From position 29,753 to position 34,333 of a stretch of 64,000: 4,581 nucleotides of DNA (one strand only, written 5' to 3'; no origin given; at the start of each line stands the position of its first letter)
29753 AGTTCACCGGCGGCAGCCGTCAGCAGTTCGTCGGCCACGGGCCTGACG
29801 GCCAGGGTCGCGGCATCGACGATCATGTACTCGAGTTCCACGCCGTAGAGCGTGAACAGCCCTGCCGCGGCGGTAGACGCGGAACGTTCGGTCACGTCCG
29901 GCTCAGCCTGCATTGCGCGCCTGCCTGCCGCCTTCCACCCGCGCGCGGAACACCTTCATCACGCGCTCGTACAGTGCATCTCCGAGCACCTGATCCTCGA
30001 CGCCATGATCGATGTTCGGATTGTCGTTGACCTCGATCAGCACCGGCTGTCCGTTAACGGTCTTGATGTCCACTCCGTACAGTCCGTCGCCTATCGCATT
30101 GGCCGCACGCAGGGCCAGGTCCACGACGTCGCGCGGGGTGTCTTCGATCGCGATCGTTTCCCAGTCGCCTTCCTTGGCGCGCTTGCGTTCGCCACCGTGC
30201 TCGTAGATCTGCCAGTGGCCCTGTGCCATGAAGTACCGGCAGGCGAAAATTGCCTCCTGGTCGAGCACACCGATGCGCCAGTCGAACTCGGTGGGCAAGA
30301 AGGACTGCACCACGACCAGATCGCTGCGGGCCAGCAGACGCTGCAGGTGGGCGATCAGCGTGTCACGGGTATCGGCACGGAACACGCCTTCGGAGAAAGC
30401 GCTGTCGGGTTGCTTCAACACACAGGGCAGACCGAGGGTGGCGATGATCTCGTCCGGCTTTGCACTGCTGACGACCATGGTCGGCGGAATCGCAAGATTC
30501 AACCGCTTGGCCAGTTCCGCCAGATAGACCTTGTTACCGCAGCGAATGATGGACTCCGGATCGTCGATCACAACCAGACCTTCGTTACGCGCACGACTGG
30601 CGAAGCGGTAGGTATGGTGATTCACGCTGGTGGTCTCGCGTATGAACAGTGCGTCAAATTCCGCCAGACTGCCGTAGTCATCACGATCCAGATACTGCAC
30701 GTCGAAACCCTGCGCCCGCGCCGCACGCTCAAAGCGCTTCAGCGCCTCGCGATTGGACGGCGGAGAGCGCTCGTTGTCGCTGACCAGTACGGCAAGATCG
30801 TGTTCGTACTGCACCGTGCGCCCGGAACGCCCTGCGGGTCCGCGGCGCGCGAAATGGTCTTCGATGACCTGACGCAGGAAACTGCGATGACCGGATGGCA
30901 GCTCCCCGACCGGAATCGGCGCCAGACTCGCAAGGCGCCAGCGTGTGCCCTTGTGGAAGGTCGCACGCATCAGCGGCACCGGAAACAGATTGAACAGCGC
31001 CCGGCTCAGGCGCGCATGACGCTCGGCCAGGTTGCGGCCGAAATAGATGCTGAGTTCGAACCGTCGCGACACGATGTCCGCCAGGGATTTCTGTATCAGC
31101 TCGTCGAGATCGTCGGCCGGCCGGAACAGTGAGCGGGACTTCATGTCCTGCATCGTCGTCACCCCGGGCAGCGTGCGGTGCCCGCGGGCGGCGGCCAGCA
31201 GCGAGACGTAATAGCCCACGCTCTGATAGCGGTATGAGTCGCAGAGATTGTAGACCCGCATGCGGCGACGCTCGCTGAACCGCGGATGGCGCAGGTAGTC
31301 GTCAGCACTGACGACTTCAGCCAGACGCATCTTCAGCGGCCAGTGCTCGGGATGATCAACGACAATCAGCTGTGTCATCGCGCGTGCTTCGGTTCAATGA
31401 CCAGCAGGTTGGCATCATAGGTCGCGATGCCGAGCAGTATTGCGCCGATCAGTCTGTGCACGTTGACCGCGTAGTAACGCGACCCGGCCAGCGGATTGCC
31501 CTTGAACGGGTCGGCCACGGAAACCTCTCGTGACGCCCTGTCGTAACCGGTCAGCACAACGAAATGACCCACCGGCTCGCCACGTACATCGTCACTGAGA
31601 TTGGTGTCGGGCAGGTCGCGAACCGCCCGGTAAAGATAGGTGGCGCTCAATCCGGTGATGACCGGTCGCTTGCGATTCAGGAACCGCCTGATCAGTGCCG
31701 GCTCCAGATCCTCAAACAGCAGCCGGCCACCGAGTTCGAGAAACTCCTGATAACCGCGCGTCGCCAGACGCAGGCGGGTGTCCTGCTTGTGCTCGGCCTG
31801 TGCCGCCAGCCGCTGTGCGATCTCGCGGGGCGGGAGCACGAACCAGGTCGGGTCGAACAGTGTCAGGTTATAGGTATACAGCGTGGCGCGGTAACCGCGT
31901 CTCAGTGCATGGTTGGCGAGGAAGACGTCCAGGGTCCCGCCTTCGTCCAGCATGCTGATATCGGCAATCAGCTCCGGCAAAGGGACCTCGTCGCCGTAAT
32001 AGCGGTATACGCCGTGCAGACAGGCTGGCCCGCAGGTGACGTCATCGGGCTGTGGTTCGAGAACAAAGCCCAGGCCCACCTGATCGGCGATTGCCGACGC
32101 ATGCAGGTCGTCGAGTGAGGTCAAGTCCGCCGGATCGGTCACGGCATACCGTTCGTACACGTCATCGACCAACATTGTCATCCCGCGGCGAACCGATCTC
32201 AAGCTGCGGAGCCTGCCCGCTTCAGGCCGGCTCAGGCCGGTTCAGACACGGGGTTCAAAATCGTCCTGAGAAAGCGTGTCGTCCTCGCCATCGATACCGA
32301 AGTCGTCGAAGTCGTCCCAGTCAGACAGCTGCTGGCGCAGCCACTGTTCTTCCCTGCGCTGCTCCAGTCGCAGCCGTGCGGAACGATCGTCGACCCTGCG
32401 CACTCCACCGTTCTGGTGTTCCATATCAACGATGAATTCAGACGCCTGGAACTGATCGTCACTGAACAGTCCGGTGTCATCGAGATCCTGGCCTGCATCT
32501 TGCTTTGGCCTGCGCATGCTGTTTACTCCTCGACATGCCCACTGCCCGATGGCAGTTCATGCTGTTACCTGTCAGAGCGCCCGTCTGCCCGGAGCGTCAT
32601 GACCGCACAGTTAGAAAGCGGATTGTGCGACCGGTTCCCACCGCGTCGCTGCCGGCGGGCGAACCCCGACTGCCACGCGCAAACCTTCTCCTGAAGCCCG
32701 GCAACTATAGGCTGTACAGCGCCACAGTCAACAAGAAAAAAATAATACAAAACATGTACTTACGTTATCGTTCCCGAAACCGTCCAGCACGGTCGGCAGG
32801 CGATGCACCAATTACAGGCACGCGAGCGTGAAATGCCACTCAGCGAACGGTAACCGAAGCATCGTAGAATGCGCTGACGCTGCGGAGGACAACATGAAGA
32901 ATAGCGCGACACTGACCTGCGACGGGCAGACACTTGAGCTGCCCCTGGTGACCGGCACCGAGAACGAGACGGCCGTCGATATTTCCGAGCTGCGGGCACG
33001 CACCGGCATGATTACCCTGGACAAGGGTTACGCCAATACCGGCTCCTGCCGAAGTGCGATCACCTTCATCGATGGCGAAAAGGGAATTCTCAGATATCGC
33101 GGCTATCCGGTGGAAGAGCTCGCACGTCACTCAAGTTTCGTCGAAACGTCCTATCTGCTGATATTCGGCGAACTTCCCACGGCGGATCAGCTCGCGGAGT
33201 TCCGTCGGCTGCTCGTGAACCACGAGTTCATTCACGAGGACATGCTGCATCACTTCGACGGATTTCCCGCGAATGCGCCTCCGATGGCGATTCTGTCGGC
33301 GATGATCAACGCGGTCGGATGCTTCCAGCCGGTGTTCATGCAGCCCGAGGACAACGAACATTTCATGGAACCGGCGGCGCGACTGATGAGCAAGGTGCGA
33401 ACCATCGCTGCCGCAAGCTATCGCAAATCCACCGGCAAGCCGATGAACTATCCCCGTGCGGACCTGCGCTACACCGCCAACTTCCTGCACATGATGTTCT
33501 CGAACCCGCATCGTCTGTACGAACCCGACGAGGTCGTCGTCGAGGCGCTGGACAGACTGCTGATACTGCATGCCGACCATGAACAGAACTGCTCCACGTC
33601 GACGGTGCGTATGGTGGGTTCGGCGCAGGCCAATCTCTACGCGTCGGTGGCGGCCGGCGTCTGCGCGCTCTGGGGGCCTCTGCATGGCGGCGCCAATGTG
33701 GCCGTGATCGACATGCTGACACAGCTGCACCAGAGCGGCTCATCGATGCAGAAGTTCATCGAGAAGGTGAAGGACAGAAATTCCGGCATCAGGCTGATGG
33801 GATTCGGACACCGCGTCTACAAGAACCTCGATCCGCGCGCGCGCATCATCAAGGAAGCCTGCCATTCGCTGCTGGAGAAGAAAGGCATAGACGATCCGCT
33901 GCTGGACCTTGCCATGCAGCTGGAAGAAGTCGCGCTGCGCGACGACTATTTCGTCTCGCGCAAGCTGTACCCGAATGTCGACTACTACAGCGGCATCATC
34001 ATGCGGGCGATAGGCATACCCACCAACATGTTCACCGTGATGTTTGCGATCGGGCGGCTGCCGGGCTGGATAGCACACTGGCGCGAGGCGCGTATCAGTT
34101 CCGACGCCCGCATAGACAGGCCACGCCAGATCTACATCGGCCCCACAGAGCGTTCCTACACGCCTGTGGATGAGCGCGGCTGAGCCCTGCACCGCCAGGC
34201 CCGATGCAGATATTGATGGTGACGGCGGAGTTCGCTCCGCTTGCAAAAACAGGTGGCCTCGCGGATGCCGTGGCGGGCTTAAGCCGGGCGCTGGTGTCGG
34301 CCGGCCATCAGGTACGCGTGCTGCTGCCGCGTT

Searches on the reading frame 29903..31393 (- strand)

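Call 72: search_protein_families(library=pfam, proteins=[window:29903-31393:-], max_evalue=0.00001)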
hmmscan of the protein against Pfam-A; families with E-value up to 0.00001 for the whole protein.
window:29903-31393:- (496 aa): 3 families
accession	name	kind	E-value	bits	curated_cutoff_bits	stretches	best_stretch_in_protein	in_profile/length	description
PF14401.11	RLAN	-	8.6e-46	155.8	25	1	30-174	1-148/150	RimK-like ATPgrasp N-terminal domain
PF08443.16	RimK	-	4.2e-07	30.2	21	1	311-462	28-170/188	RimK-like ATP-grasp domain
PF07478.18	Dala_Dala_lig_C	-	3.8e-06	27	24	1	312-459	27-176/204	D-ala D-ala ligase C-terminus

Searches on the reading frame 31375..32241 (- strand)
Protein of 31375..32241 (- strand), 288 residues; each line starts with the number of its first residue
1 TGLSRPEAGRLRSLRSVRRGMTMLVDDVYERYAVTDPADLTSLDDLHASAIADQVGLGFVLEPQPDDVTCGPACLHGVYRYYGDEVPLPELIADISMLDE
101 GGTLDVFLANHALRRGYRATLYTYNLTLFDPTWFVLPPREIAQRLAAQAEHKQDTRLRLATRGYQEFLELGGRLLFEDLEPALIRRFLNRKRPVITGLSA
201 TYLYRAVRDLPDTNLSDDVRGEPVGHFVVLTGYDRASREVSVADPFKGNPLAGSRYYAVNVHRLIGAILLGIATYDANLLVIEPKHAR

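Call 72: search_protein_families(library=pfam, proteins=[window:31375-32241:-], max_evalue=0.00001)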
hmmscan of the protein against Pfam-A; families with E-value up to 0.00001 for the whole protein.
window:31375-32241:- (288 aa): 2 families
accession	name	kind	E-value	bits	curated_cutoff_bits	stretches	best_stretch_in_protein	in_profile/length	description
PF13529.12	Peptidase_C39_2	-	1.4e-09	39.1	24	0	185-245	93-142/143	Peptidase_C39 like family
PF03412.21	Peptidase_C39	-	4.7e-06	26.9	22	0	63-105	6-48/133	Peptidase C39 family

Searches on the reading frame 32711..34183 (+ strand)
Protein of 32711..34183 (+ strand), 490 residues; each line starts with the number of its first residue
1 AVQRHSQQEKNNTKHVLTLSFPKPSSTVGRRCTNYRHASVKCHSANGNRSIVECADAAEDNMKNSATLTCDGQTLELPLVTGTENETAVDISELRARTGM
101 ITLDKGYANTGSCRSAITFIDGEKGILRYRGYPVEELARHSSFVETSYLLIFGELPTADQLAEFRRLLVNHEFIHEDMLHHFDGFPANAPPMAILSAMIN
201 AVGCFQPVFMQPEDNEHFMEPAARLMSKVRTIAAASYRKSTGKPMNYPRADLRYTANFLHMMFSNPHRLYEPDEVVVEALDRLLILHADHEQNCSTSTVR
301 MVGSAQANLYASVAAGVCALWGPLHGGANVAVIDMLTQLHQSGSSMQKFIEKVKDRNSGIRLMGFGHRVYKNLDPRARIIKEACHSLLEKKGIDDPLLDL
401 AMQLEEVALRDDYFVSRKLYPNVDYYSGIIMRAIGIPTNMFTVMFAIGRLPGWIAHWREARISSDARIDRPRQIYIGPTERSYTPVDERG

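Call 73: search_protein_families(library=pfam, proteins=[window:32711-34183:+], max_evalue=0.00001)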
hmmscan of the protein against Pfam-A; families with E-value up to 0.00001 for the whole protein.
window:32711-34183:+ (490 aa): 1 family
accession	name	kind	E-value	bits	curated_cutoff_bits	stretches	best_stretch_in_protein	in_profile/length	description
PF00285.26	Citrate_synt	-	2e-137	458.4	27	1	106-472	1-357/357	Citrate synthase, C-terminal domain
